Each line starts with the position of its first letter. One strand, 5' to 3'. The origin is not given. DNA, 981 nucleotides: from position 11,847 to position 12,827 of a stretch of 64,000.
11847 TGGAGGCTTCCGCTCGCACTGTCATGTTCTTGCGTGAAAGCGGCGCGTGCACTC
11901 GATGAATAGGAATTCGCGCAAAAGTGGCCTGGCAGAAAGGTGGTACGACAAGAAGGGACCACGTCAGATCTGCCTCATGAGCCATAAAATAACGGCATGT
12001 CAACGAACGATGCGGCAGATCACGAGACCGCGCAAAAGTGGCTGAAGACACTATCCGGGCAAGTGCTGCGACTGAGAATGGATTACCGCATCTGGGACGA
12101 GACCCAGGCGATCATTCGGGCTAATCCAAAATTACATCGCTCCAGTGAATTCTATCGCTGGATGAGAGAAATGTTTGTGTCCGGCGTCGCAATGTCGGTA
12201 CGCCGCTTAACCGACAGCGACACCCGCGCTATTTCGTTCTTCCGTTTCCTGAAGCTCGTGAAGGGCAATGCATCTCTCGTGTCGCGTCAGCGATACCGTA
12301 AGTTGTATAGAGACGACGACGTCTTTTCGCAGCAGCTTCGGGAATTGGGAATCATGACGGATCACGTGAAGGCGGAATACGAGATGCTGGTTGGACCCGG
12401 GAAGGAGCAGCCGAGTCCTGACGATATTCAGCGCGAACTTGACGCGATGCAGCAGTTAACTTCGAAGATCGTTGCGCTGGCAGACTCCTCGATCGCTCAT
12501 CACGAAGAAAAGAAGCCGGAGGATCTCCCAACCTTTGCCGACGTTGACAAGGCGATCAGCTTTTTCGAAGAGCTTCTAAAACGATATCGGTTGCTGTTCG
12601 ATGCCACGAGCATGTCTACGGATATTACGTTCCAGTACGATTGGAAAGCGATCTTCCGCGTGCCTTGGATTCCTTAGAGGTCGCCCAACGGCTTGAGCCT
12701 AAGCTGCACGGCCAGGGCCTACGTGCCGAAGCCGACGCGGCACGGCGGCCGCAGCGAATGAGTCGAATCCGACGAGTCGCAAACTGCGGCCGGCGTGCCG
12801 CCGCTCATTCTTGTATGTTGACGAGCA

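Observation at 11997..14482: Lower-GC accessory patch with PIN-like nuclease, overlapping partner gene and small P-loop ATPase: candidate defence or toxin-antitoxin cassette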

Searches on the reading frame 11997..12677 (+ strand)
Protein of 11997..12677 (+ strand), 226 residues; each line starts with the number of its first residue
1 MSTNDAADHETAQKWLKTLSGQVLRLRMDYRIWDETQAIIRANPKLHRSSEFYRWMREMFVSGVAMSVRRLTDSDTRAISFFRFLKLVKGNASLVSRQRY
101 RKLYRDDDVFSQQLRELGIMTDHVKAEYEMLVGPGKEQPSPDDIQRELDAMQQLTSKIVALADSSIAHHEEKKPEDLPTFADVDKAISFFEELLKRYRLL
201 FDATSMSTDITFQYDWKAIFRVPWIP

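Call 3: search_protein_families(library=pfam, proteins=[window:11997-12677:+], max_evalue=1)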
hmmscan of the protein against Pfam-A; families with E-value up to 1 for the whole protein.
window:11997-12677:+ (226 aa): 1 family
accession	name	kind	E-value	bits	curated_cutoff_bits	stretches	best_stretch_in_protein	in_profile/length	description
PF18734.6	HEPN_AbiU2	-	2.9e-08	33.9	26.8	1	12-209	4-180/193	AbiU2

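Call 4: search_protein_families(library=padloc, proteins=[window:11997-12677:+], max_evalue=1)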
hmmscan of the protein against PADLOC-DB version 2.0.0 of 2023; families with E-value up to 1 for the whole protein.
window:11997-12677:+ (226 aa): 0 families

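Call 5: search_protein_families(library=ncbifam, proteins=[window:11997-12677:+], max_evalue=1)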
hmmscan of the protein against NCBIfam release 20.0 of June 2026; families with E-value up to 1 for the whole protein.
window:11997-12677:+ (226 aa): 1 family
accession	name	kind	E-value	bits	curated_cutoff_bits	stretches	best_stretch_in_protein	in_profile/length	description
NF038229.1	Glyco4_Geo_Pelo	equivalog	0.11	11.5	400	1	88-118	269-299/338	GPMC system family 4 glycosyltransferase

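Call 43: find_homologous_proteins(query=window:11997-12677:+)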
Query window:11997-12677:+ (226 aa): 20 proteins with E <= 0.001 among 230 candidates.
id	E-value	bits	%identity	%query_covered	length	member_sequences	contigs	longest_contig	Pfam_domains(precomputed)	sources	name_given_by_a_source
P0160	5.1e-127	440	100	88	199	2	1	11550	PF18734.7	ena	-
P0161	4.3e-102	358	69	100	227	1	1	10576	PF18734.7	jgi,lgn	jgi:hypothetical protein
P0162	3.5e-97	342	66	100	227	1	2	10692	PF18734.7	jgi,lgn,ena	-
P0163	6.0e-90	319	62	100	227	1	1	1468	PF18734.7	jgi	jgi:hypothetical protein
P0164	8.6e-90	318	61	100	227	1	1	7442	PF18734.7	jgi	jgi:hypothetical protein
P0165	8.7e-88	312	61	100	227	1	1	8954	PF18734.7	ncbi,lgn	ncbi:MAG: hypothetical protein ABI779_22500 [Acidobacteriota bacterium]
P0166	9.1e-85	302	59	100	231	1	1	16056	PF18734.7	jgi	jgi:hypothetical protein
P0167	2.7e-84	300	59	100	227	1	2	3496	PF18734.7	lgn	-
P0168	4.2e-84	299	57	100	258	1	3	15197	PF18734.7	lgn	-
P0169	5.9e-84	299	80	74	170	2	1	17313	PF18734.7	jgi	-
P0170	1.0e-82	295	56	100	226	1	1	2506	PF18734.7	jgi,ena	-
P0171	5.0e-82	293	58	100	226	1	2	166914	PF18734.7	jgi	jgi:hypothetical protein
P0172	2.4e-79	284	62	88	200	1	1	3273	PF18734.7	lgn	-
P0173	2.6e-75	271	55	100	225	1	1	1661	PF18734.7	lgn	-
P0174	9.4e-62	226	70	65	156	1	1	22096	-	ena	-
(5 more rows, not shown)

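Call 44: find_encoding_contigs(protein=P0160, flank=10000, max_places=3)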
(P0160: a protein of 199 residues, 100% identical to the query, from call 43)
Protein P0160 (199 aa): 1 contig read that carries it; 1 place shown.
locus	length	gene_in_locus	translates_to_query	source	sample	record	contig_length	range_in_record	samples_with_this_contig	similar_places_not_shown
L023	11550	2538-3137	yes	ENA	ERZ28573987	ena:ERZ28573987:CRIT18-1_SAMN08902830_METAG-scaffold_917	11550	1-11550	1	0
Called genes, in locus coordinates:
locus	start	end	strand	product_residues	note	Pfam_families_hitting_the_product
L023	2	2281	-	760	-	?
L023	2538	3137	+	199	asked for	PF18734:HEPN_AbiU2 (weak)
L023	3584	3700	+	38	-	-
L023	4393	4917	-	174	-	PF13521:AAA_28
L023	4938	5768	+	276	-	-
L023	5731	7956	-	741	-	PF00294:PfkB, PF12694:cpYpsA, PF01634:HisG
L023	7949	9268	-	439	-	PF13271:DUF4062 (weak), PF00497:SBP_bac_3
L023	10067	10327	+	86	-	-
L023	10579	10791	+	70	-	-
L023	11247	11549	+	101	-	?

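Call 45: find_encoding_contigs(protein=P0171, flank=6000, max_places=2)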
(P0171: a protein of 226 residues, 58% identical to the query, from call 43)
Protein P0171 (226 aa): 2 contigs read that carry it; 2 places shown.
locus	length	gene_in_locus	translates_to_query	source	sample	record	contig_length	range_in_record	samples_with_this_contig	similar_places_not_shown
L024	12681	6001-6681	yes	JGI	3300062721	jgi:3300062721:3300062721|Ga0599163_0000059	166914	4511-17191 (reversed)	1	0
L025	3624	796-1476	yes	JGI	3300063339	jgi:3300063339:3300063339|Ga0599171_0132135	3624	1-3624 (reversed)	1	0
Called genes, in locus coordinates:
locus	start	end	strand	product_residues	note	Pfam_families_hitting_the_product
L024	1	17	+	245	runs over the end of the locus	PF04555:XhoI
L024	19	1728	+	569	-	PF07669:Eco57I, PF12950:TaqI_C (weak)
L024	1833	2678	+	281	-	PF00459:Inositol_P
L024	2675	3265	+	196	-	PF02245:Pur_DNA_glyco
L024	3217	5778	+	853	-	PF00343:Phosphorylase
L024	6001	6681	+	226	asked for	PF18734:HEPN_AbiU2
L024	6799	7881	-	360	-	PF10137:CAP12-PCTIR_TIR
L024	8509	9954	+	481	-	PF17152:CHASE8, PF00672:HAMP, PF07228:SpoIIE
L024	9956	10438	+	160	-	PF13581:HATPase_c_2 (weak), PF19788:DUF6272 (weak)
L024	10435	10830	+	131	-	-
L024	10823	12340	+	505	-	PF00069:Pkinase, PF07714:PK_Tyr_Ser-Thr, PF00072:Response_reg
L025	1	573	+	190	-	?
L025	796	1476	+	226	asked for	PF18734:HEPN_AbiU2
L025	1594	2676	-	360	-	PF10137:CAP12-PCTIR_TIR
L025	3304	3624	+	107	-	?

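Call 46: find_encoding_contigs(protein=P0161, flank=6000, max_places=2)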
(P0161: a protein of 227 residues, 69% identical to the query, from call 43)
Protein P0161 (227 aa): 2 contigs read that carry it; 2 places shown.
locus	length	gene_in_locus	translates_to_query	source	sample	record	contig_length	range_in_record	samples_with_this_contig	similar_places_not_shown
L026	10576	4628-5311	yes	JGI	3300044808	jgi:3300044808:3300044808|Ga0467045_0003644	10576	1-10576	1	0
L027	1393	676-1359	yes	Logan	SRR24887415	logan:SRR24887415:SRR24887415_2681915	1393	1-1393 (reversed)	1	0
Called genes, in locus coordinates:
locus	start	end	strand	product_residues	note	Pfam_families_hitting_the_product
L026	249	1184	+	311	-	PF13011:LZ_Tnp_IS481, PF13384:HTH_23 (faint), PF13518:HTH_28 (faint), PF00665:rve, PF13683:rve_3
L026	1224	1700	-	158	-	PF14534:DUF4440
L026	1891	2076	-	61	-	PF07927:HicA_toxin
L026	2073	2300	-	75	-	PF21748:UPF0150 (weak)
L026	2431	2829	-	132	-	PF25591:LRV_2 (faint), PF01816:LRV (faint), PF02985:HEAT (faint)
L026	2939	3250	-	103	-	PF05016:ParE_toxin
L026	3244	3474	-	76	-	PF09720:Unstab_antitox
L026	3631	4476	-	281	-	-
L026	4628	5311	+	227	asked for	PF18734:HEPN_AbiU2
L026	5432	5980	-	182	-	-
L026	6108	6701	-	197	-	-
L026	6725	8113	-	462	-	-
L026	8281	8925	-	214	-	-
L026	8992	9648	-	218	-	PF10946:DUF2625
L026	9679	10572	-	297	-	PF00589:Phage_integrase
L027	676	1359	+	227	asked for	PF18734:HEPN_AbiU2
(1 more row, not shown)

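Call 79: search_protein_families(library=phrogs, proteins=[window:11997-12677:+], max_evalue=0.1)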
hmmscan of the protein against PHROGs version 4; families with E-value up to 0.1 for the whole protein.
window:11997-12677:+ (226 aa): 0 families
